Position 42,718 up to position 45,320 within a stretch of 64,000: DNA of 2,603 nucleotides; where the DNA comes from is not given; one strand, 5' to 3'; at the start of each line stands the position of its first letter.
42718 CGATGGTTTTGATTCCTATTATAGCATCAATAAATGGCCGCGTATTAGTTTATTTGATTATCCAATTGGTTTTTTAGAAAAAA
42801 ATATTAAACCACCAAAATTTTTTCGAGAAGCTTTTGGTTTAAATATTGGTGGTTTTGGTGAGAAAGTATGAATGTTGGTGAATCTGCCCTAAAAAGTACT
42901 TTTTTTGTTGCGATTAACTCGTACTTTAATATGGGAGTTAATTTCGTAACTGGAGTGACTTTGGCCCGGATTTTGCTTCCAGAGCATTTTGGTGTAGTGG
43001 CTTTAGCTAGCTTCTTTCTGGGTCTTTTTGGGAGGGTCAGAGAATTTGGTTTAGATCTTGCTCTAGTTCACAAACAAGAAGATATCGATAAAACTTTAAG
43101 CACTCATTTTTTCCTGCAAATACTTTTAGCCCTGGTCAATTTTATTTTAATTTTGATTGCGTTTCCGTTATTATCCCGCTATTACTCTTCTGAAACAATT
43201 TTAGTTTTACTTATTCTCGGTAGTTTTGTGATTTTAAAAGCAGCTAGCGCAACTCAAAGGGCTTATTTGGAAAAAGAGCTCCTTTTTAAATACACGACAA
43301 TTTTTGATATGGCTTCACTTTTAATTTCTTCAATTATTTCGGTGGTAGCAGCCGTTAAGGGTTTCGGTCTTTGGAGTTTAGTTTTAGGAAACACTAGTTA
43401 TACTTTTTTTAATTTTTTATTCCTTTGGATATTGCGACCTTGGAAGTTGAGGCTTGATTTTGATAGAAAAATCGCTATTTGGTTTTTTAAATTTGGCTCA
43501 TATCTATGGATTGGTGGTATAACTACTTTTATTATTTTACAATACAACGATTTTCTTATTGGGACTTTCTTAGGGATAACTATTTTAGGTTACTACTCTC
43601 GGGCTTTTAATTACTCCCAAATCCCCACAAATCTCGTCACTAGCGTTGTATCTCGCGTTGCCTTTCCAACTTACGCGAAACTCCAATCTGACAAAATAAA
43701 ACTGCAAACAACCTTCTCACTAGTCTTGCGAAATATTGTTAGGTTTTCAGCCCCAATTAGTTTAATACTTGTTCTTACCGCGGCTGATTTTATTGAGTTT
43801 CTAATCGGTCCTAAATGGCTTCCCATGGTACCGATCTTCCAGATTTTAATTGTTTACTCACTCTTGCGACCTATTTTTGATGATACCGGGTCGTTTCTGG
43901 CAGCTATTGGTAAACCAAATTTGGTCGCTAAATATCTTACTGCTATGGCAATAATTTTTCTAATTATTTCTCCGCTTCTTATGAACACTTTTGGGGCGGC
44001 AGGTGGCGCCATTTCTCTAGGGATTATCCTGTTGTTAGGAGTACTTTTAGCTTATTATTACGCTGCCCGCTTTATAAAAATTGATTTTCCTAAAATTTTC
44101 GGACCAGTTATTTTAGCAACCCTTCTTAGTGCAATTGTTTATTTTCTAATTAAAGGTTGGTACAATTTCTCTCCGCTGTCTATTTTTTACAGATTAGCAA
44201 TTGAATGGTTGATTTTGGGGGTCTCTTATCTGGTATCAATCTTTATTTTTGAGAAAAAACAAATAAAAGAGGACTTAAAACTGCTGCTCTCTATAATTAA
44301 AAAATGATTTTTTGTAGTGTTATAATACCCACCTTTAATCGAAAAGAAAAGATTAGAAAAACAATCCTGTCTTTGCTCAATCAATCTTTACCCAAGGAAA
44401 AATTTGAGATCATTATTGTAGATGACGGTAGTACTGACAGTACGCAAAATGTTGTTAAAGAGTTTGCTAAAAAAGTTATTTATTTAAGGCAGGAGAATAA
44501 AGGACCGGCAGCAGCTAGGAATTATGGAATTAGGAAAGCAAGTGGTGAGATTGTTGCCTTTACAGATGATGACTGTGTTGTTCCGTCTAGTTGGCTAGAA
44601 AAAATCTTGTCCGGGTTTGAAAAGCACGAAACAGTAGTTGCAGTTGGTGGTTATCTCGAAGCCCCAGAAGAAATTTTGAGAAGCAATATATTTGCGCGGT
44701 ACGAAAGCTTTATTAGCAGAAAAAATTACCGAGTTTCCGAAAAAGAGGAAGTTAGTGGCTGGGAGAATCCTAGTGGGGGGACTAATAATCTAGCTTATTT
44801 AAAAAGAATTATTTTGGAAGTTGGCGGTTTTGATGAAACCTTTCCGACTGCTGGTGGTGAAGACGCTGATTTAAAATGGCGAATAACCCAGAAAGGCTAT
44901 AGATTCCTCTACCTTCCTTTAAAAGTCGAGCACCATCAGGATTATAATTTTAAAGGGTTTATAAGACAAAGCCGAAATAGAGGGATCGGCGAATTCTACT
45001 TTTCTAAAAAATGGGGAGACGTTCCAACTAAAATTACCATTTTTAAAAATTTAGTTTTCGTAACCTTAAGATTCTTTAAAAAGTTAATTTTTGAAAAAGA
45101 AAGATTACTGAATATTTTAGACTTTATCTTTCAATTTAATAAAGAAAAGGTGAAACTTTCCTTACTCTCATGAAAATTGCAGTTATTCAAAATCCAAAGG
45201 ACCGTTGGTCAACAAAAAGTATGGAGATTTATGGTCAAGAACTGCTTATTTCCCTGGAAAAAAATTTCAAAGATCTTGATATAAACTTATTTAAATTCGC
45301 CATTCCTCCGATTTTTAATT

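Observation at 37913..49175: Two paralogous >600-aa membrane proteins in opposite orientation with a shared N-terminal motif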

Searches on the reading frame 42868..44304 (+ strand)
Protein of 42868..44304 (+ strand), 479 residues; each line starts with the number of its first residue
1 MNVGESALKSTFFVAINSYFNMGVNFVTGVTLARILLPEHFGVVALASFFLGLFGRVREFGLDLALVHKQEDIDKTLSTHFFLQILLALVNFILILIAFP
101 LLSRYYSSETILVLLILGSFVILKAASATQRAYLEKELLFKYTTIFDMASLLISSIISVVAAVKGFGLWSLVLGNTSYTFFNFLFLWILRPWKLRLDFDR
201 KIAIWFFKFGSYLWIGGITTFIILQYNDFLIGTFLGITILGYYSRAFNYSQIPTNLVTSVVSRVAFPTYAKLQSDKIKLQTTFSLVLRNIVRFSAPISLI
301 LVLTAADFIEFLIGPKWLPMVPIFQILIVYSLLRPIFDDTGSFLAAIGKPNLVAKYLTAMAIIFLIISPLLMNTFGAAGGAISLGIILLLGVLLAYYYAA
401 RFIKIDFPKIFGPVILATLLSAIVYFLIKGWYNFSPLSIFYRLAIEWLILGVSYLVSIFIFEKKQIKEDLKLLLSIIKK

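Call 9: search_protein_families(library=pfam, proteins=[window:42868-44304:+], max_evalue=0.01)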
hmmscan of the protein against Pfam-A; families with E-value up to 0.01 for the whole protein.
window:42868-44304:+ (479 aa): 2 families
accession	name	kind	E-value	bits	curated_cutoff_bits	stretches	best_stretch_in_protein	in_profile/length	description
PF13440.11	Polysacc_synt_3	-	5.4e-67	226.5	23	1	32-322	2-293/293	Polysaccharide biosynthesis protein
PF01943.22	Polysacc_synt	-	7.3e-26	91.6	28.2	1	8-273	2-274/274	Polysaccharide biosynthesis protein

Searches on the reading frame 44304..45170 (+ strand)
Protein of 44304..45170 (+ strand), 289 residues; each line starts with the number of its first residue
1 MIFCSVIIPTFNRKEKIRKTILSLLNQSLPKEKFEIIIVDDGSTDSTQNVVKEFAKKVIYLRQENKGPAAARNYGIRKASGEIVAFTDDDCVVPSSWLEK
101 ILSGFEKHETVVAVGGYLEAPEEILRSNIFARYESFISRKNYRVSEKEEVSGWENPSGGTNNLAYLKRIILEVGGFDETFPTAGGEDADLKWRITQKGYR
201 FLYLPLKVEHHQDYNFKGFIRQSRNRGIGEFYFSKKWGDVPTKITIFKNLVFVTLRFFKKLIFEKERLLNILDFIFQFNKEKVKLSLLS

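Call 71: search_solved_structures(query=window:44304-45170:+, max_evalue=0.001)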
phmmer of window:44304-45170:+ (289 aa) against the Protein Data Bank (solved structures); distinct sequences matched with E-value up to 0.001: 44.
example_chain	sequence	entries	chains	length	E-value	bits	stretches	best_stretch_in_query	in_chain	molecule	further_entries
2z87_A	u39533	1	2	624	3.3e-27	98.9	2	4-115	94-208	Chondroitin synthase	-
2z86_A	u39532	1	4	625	3.3e-27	98.9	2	4-115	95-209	Chondroitin synthase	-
6p61_A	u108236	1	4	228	3.6e-19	72.5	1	4-118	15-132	Glycosyltransferase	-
5hea_A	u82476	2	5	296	2.7e-17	66.4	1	4-150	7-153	Putative glycosyltransferase (GalT1)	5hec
5tz8_A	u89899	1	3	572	1.5e-15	60.6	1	5-110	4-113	Glycosyl transferase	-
5tze_C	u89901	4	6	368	2.1e-15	60.2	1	5-110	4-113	Glycosyl transferase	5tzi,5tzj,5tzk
6h1j_A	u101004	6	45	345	6.9e-15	58.5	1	4-117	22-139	Probable ss-1,3-N-acetylglucosaminyltransferase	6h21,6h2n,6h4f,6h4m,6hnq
6yv7_B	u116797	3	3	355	1.7e-14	57.1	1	5-205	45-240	Glycosyl transferase, family 2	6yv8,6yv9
6yv7_A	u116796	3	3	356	1.8e-14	57.1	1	5-205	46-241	Glycosyl transferase, family 2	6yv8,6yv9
9jma_A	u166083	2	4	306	7.2e-11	45.3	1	4-96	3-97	GalNAc(5)-diNAcBac-PP-undecaprenol beta-1,3-glucosyltransferase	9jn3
5mlz_A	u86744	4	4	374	1.3e-09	41.2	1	4-116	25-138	Dolichol monophosphate mannose synthase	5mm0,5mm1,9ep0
22ao_A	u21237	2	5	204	2.6e-09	40.1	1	11-93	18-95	GmaR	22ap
8bz8_A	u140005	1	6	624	3e-09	39.9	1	4-110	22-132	Glycosyltransferase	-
8bz4_A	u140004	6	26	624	3e-09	39.9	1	4-110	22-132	Glycosyltransferase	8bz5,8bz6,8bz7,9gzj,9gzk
8vh7_A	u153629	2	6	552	2.3e-08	37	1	4-114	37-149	Heparosan synthase B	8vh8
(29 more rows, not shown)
